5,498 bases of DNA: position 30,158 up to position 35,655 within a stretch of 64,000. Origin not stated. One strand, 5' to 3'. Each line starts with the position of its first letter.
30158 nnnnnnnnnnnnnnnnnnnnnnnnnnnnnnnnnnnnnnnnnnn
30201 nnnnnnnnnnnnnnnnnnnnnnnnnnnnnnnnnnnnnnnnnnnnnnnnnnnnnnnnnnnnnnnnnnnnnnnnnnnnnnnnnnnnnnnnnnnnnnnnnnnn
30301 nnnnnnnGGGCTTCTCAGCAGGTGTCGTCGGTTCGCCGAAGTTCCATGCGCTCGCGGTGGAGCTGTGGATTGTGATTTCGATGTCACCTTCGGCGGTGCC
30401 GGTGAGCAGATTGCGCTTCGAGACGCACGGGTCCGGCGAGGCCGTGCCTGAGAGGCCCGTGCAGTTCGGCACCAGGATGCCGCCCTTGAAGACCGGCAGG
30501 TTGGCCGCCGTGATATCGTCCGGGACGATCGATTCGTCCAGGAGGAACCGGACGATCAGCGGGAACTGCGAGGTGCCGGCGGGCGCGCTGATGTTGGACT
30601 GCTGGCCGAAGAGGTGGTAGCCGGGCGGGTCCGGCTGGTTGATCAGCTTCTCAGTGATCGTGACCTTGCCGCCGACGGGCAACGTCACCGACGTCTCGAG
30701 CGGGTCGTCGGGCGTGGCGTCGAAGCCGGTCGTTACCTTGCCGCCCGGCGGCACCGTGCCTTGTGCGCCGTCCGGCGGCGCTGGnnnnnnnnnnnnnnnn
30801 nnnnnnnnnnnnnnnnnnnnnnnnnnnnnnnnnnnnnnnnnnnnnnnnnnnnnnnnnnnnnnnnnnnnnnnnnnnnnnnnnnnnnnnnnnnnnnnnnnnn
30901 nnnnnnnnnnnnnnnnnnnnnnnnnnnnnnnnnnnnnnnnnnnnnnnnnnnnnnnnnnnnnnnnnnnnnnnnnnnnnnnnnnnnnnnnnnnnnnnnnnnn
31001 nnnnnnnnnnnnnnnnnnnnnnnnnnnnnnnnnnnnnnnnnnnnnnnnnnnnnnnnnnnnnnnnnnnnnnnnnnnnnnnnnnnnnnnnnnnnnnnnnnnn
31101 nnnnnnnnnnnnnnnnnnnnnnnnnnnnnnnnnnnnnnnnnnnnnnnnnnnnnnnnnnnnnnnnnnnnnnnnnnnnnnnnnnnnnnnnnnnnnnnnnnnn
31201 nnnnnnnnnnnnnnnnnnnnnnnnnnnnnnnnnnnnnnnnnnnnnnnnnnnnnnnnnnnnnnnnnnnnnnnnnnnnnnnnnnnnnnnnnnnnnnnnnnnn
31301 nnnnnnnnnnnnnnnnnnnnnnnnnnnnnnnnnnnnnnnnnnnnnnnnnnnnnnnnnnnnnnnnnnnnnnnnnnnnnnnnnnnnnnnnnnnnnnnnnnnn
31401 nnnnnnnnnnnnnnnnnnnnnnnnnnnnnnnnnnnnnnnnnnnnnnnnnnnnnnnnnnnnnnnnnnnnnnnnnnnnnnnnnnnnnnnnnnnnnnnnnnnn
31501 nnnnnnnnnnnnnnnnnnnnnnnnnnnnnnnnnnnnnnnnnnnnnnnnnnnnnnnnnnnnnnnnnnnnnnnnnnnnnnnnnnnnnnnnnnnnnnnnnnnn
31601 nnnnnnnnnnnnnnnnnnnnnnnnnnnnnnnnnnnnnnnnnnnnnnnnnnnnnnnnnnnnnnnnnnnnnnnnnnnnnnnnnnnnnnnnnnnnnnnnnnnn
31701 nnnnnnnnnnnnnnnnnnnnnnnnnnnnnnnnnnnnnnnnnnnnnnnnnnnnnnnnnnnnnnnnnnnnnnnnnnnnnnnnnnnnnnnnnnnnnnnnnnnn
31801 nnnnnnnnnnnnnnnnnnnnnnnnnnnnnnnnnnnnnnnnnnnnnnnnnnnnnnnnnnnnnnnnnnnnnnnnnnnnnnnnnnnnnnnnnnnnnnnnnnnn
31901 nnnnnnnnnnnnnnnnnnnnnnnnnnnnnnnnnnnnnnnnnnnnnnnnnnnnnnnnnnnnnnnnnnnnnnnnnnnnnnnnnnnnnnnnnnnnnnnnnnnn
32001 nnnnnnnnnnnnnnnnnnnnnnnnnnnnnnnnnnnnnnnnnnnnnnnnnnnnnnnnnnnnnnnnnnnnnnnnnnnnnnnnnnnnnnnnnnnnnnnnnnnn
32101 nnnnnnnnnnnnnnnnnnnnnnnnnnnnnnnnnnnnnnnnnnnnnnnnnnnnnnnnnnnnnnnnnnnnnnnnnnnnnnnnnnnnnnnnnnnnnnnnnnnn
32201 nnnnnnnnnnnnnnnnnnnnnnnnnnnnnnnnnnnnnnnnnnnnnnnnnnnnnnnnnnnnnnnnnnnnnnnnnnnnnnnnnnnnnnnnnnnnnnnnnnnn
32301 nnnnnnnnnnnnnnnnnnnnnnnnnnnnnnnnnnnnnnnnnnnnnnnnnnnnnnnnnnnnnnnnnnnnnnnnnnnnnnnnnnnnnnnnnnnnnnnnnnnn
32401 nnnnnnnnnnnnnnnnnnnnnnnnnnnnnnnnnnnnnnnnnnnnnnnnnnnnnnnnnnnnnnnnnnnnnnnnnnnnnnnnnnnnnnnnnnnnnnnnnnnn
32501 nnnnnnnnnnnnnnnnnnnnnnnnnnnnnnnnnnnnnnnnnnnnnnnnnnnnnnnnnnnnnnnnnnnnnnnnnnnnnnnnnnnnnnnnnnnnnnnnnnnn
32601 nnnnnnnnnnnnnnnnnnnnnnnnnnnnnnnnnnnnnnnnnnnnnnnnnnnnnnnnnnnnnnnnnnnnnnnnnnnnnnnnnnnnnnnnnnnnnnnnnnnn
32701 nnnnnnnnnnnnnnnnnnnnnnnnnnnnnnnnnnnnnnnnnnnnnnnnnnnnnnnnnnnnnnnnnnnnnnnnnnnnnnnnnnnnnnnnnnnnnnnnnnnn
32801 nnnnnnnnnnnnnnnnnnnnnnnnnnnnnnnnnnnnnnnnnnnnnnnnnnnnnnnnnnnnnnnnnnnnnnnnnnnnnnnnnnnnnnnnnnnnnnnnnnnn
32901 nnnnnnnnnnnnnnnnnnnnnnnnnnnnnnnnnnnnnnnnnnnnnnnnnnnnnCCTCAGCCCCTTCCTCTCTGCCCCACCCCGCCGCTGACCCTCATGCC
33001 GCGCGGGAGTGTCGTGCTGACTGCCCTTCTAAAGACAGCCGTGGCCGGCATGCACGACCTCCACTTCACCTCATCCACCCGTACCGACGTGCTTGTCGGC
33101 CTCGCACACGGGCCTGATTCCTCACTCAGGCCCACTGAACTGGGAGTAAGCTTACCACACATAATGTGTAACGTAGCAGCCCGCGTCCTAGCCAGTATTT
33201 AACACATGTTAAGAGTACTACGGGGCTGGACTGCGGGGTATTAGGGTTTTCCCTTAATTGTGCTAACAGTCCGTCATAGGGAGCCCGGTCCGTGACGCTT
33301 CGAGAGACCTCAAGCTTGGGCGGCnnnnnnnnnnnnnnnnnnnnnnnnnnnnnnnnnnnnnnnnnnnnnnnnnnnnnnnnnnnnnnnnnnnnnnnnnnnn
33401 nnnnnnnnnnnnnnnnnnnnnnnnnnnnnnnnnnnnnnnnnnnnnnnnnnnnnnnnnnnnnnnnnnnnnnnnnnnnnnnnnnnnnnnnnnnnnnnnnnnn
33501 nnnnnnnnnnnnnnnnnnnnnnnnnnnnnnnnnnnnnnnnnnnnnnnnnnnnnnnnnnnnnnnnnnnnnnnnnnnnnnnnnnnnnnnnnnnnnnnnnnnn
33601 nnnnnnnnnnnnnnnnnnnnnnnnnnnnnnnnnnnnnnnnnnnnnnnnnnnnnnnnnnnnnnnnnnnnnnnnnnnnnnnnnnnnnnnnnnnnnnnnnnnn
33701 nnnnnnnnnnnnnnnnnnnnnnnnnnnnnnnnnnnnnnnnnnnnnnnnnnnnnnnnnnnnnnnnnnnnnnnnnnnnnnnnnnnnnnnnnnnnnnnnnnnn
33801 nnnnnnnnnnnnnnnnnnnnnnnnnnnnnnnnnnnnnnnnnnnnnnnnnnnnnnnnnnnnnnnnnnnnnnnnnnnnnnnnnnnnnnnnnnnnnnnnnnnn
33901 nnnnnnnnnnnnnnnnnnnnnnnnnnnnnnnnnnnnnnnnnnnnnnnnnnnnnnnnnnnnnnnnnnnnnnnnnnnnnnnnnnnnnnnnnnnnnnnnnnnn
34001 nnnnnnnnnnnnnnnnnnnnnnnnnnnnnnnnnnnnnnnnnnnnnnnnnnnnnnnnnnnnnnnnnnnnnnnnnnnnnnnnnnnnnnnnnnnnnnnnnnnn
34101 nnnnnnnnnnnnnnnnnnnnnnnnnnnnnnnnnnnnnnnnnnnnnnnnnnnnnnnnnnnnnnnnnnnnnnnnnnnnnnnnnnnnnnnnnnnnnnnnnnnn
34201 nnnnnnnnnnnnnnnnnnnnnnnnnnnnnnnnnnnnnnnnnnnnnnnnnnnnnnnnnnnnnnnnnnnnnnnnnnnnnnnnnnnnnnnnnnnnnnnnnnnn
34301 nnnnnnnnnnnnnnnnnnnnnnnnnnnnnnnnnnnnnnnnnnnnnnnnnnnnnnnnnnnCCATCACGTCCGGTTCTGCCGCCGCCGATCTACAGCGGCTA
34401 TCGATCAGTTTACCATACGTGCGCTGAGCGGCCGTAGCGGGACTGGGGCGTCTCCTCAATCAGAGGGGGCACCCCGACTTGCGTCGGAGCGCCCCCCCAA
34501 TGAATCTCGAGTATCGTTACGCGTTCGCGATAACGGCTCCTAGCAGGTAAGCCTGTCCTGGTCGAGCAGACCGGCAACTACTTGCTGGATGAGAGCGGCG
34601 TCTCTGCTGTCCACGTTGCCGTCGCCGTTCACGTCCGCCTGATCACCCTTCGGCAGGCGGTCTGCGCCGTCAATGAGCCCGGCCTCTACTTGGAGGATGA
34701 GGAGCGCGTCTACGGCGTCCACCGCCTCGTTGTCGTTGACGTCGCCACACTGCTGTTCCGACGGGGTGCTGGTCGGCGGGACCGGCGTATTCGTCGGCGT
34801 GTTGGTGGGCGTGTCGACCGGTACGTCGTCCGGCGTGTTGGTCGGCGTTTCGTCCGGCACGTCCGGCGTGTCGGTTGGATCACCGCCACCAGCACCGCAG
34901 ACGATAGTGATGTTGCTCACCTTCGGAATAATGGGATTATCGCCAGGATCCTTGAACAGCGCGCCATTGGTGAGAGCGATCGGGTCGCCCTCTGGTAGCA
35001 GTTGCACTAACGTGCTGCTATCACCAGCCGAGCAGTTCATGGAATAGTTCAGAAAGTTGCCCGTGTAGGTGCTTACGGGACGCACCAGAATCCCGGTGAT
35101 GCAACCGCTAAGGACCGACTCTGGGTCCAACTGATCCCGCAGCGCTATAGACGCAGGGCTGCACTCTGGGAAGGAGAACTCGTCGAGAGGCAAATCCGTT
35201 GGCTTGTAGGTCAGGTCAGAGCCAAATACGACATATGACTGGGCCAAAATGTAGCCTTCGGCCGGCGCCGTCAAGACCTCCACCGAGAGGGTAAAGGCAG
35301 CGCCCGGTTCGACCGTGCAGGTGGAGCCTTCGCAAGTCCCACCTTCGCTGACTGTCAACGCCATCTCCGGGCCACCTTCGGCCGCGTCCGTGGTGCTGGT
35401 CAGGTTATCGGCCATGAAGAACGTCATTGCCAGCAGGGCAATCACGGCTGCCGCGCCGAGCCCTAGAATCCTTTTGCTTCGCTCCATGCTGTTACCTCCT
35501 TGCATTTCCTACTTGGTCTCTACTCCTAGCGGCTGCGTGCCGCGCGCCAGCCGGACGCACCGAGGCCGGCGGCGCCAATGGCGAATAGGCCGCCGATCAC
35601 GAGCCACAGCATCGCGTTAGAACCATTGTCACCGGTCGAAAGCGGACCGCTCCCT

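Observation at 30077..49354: Candidate novel system: sortase-anchored cohesin-dockerin surface assembly with no recognisable enzymatic cargo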

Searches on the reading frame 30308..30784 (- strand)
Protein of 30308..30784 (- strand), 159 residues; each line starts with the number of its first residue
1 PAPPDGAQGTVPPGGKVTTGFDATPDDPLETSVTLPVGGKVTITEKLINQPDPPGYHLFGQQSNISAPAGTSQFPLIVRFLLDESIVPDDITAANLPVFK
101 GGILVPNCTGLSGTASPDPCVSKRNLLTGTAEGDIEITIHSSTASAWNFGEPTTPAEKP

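Call 64: search_solved_structures(query=window:30308-30784:-, max_evalue=10)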
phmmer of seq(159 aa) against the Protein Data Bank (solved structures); distinct sequences matched with E-value up to 10: 1.
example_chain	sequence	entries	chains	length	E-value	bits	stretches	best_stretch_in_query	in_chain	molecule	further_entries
3i6t_A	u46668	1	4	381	1.3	12.1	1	69-116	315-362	Muconate cycloisomerase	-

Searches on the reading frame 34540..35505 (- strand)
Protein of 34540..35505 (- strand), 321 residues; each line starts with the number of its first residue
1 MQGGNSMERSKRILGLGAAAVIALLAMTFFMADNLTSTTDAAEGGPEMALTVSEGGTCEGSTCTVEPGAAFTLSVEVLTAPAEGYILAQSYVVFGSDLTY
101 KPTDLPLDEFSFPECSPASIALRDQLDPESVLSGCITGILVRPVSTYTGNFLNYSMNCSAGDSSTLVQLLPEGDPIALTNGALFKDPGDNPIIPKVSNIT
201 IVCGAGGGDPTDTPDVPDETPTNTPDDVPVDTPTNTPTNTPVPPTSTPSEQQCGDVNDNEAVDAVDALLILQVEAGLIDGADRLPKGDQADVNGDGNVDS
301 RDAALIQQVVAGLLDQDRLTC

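Call 4: search_protein_families(library=pfam, proteins=[window:34540-35505:-], max_evalue=0.1)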
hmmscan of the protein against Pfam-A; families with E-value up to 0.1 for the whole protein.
window:34540-35505:- (321 aa): 1 family
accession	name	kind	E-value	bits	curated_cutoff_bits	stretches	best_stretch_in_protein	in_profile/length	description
PF00404.24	Dockerin_1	-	4.9e-08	33.5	22.9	1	254-308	2-54/57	Dockerin type I domain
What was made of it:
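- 34540..35505 (-): g7: adaptor with CohX, Pro/Thr linker and class-A dockerin. Its CohX is the modelled one. Dockerin_1 33.5 bits (call 4).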

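Call 43: find_related_loci(query=window:34540-35505:-, collection=genome_contigs, flank=10000)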
Query window:34540-35505:- (321 aa) in genome_contigs; peptide patterns used: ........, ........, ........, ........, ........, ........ (x = any residue, [..] = any of these).
48 stretches matched a pattern, but none encodes a relative of the query by tblastn (E <= 1e-3).
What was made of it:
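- Tried and rejected: A genome_contigs scan with g7 alone found nothing (call 43).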

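Call 44: search_protein_families(library=ncbifam, proteins=[window:34540-35505:-], max_evalue=0.01)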
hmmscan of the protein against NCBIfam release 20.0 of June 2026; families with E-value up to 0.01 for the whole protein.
window:34540-35505:- (321 aa): 0 families
